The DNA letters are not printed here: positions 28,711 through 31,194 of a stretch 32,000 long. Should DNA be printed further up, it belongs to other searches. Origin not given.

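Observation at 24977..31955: Two converging polyprenyl-phosphate-sugar glycosylation modules of unknown target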

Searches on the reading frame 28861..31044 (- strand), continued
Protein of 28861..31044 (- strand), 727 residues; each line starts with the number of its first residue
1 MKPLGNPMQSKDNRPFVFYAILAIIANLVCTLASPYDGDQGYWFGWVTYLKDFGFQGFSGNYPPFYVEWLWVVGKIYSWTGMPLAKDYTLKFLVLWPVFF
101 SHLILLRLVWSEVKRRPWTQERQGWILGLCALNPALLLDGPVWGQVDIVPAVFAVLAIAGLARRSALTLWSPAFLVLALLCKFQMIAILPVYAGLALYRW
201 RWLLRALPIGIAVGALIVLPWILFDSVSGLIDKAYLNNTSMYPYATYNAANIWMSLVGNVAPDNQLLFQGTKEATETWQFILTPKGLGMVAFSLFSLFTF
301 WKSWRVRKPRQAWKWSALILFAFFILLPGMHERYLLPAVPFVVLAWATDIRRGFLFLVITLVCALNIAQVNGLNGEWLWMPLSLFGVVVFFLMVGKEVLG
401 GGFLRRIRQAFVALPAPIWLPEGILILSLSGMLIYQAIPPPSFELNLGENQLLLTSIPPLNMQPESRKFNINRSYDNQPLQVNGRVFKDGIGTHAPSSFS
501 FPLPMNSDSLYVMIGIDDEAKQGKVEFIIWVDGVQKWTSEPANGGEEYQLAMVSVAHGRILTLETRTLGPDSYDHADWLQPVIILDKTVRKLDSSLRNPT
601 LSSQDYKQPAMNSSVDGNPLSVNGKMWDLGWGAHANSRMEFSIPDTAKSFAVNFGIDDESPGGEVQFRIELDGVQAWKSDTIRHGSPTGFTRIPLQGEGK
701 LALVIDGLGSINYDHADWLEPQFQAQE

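Call 53: search_protein_families(library=pfam, proteins=[L017:5040-6095:-, L017:6142-6594:+, L017:6618-8219:+, L017:8219-9988:+, L017:11741-12496:+, L017:12514-13377:-, L017:13426-14544:+, L017:14541-15980:+, L029:11737-13266:+, L029:16634-17140:-], max_evalue=0.01)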
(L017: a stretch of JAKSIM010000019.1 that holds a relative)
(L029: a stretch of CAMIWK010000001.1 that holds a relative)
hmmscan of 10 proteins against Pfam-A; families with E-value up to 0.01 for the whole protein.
L017:5040-6095:- (351 aa): 1 family
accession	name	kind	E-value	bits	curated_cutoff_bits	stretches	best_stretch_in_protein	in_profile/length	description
PF01757.29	Acyl_transf_3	-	4.1e-11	43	31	1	7-324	2-324/326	Acyltransferase domain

L017:6142-6594:+ (150 aa): 1 family
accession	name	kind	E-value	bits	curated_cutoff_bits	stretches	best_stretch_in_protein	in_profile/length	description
PF04138.20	GtrA_DPMS_TM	-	8.8e-20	71.5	26.1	1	27-145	1-117/117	GtrA/DPMS, transmembrane domain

L017:6618-8219:+ (533 aa): 9 families
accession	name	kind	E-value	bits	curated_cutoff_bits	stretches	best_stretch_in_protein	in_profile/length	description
PF01593.30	Amino_oxidase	-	7.9e-16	58.8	19.8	2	245-485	199-417/443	Flavin containing amine oxidoreductase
PF13450.12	NAD_binding_8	-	9.9e-09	35.8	21.9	1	11-75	1-66/68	NAD(P)-binding Rossmann-like domain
PF12831.13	FAD_oxidored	-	3.2e-06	27.1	27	1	256-308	88-141/416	FAD dependent oxidoreductase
PF01266.30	DAO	-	4.5e-06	26.9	27.9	1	243-305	134-196/353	FAD dependent oxidoreductase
PF00890.30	FAD_binding_2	-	5.9e-05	22.9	20.4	0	10-44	3-36/414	FAD binding domain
PF07992.20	Pyr_redox_2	-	0.00026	20.9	26.1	0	10-46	4-31/291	Pyridine nucleotide-disulphide oxidoreductase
PF01946.23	Thi4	-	0.00032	20.5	26.2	1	10-44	21-55/235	Thi4 family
PF01494.25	FAD_binding_3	-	0.00058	19.6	22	0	10-27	5-22/349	FAD binding domain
PF00070.33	Pyr_redox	-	0.0023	18.8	22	0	259-294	44-80/82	Pyridine nucleotide-disulphide oxidoreductase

L017:8219-9988:+ (589 aa): 1 family
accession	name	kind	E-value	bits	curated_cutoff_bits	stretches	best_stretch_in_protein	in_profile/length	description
PF13231.12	PMT_2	-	3e-07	31.2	26.1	1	242-391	2-146/160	Dolichyl-phosphate-mannose-protein mannosyltransferase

L017:11741-12496:+ (251 aa): 16 families
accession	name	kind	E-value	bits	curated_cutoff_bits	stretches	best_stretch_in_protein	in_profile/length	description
PF07719.23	TPR_2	-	7.4e-11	41.7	27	1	58-83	3-28/34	Tetratricopeptide repeat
PF14559.12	TPR_19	-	2.9e-10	40.8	25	1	32-83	1-52/68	Tetratricopeptide repeat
PF00515.34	TPR_1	-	2.5e-08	33.8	27.8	1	58-77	3-22/34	Tetratricopeptide repeat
PF13432.12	TPR_16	-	2.6e-08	34.6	32.7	1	30-75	5-50/65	Tetratricopeptide repeat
PF13414.12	TPR_11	-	1.5e-07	31.4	26.8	1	29-70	1-42/42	TPR repeat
PF13181.12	TPR_8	-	4.9e-05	23.6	25.7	1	59-85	4-30/34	Tetratricopeptide repeat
PF12895.13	ANAPC3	-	7.8e-05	23.3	27.2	0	32-81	33-81/82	Anaphase-promoting complex, cyclosome, subunit 3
PF21545.3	T7SS_EccA1_N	-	8.2e-05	22.5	27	0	175-221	94-138/272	T7SS, ESX-1 secretion system protein EccA1, N-terminal domain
PF13424.12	TPR_12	-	8.4e-05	23.1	30.1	0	33-85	14-74/77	Tetratricopeptide repeat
PF13428.12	TPR_14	-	0.00014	22.7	23.5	0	32-60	11-39/44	Tetratricopeptide repeat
PF13174.12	TPR_6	-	0.00024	22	26.3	0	59-81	3-25/33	Tetratricopeptide repeat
PF13431.12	TPR_17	-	0.00058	20.4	24.4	0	45-76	2-33/34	Tetratricopeptide repeat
PF13371.12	TPR_9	-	0.0011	19.4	35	0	51-85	24-58/73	Tetratricopeptide repeat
PF25062.1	ARM_TT21_N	-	0.0016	18.7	40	0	42-103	13-74/222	Tetratricopeptide repeat protein 21 N-terminal ARM repeat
PF20308.4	TPR-S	-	0.0035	18.3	27.6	0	37-85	1-47/102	Tetratricopeptide Repeats-Sensor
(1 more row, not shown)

L017:12514-13377:- (287 aa): 0 families

L017:13426-14544:+ (372 aa): 3 families
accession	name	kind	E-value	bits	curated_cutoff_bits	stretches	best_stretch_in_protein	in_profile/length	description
PF22514.2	EXPB1_D1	-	0.00036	21.3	27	1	154-232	2-84/141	EXPB1-like domain 1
PF03330.24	DPBB_1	-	0.0017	19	28.8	1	198-231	9-55/83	Lytic transglycolase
PF00967.23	Barwin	-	0.0057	17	21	0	202-241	58-93/119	Barwin family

L017:14541-15980:+ (479 aa): 2 families
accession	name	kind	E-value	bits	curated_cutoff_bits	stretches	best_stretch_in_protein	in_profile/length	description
PF00817.25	IMS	-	1.1e-28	100.5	23.2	1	26-188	1-148/148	impB/mucB/samB family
PF11799.13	IMS_C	-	4.8e-08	33.8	20.7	1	298-424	3-107/109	impB/mucB/samB family C-terminal domain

L029:11737-13266:+ (509 aa): 1 family
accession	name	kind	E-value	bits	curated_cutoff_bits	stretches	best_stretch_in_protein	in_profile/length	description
PF13231.12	PMT_2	-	3.8e-09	37.4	26.1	1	71-219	8-156/160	Dolichyl-phosphate-mannose-protein mannosyltransferase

L029:16634-17140:- (168 aa): 1 family
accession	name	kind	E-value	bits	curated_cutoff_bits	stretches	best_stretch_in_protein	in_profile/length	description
PF04138.20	GtrA_DPMS_TM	-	2.6e-21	76.4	26.1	1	36-155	1-117/117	GtrA/DPMS, transmembrane domain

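Call 54: search_protein_families(library=pfam, proteins=[L046:8507-8902:+, L046:8904-9863:+, L046:11893-13890:+, L046:13916-15463:+, L046:15492-16916:-, L046:7336-7794:-, L046:6672-7241:-, L086:11788-12921:-, L086:12961-13380:-, L086:13415-15730:-], max_evalue=0.01)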
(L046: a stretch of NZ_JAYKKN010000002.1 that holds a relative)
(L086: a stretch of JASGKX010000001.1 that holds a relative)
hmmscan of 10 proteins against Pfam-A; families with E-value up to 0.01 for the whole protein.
L046:8507-8902:+ (131 aa): 1 family
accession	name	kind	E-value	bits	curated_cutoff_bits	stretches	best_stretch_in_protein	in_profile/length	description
PF04138.20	GtrA_DPMS_TM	-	6.3e-18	65.5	26.1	1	7-127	2-116/117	GtrA/DPMS, transmembrane domain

L046:8904-9863:+ (319 aa): 2 families
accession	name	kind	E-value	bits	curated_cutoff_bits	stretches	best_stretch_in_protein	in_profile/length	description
PF00535.33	Glycos_transf_2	-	2.2e-27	96.5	23.3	1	10-176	2-166/168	Glycosyl transferase family 2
PF13641.12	Glyco_tranf_2_3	-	2.2e-06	28.3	27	1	6-161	1-154/230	Glycosyltransferase like family 2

L046:11893-13890:+ (665 aa): 2 families
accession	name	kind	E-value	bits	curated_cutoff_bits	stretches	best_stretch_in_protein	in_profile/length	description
PF08305.17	NPCBM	-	4.9e-13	49.7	23.9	1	558-660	31-135/137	NPCBM/NEW2 domain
PF13231.12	PMT_2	-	3.5e-06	27.8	26.1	1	84-232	6-155/160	Dolichyl-phosphate-mannose-protein mannosyltransferase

L046:13916-15463:+ (515 aa): 1 family
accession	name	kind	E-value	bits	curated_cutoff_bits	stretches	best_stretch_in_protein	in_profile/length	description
PF13231.12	PMT_2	-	1.7e-06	28.8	26.1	1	143-293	11-153/160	Dolichyl-phosphate-mannose-protein mannosyltransferase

L046:15492-16916:- (474 aa): 1 family
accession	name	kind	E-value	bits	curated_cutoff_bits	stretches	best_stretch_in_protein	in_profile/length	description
PF01554.23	MatE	-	4.7e-39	134.1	24.9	2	260-421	1-161/161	MatE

L046:7336-7794:- (152 aa): 3 families
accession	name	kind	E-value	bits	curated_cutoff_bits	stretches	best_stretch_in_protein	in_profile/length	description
PF09278.17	MerR-DNA-bind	-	2.7e-18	66.8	25.4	1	47-109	2-64/65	MerR, DNA binding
PF13411.12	MerR_1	-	2.7e-17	63.1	21.6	1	3-70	1-67/69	MerR HTH family regulatory protein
PF00376.29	MerR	-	4.4e-12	46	28.2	1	4-41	1-38/38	MerR family regulatory protein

L046:6672-7241:- (189 aa): 2 families
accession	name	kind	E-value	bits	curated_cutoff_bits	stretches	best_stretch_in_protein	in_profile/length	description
PF22769.1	DCD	-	3.1e-36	125.2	27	1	3-162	1-152/153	dCTP deaminase-like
PF00692.24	dUTPase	-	0.00021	21.5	22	1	83-166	24-107/129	dUTPase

L086:11788-12921:- (377 aa): 1 family
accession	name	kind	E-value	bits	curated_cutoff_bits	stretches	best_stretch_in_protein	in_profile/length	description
PF00535.33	Glycos_transf_2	-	2.2e-30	106.2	23.3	1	56-222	3-167/168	Glycosyl transferase family 2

L086:12961-13380:- (139 aa): 0 families

L086:13415-15730:- (771 aa): 10 families
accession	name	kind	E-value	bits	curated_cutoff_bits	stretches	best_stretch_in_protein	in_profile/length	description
PF22706.1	Tex_central_region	-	4.9e-72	242.1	27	1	132-310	1-178/178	Tex central region-like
PF16921.10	Tex_YqgF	-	5.5e-52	175.9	27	1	327-452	2-126/126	Tex protein YqgF-like domain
PF09371.15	Tex_N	-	2.8e-31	107.5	32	1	5-76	3-74/75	Tex-like protein N-terminal domain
PF12836.13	HHH_3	-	6.6e-29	100.3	27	1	492-556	1-65/65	Helix-hairpin-helix motif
PF17674.7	HHH_9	-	4.8e-22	79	23.1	1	562-631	1-70/70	HHH domain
PF00575.29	S1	-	1.2e-20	74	22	1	650-721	3-74/74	S1 RNA binding domain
PF14639.11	YqgF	-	1.4e-06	28.6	35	1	341-459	23-147/150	Holliday-junction resolvase-like of SPT6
PF23459.1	S1_RRP5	-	1.3e-05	26.1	27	1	649-712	1-64/72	RRP5 S1 domain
PF14635.12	HHH_7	-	4.8e-05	24.1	27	1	465-557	5-103/104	Helix-hairpin-helix motif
PF03934.19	T2SSK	-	0.0015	19.3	24.2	1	497-545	1-49/63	Type II secretion system (T2SS), protein K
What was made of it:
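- Cellvibrio L046 has GtrA, GT2, GT-C::NPCBM, PMT_2::NPCBM and PMT_2 (call 54).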
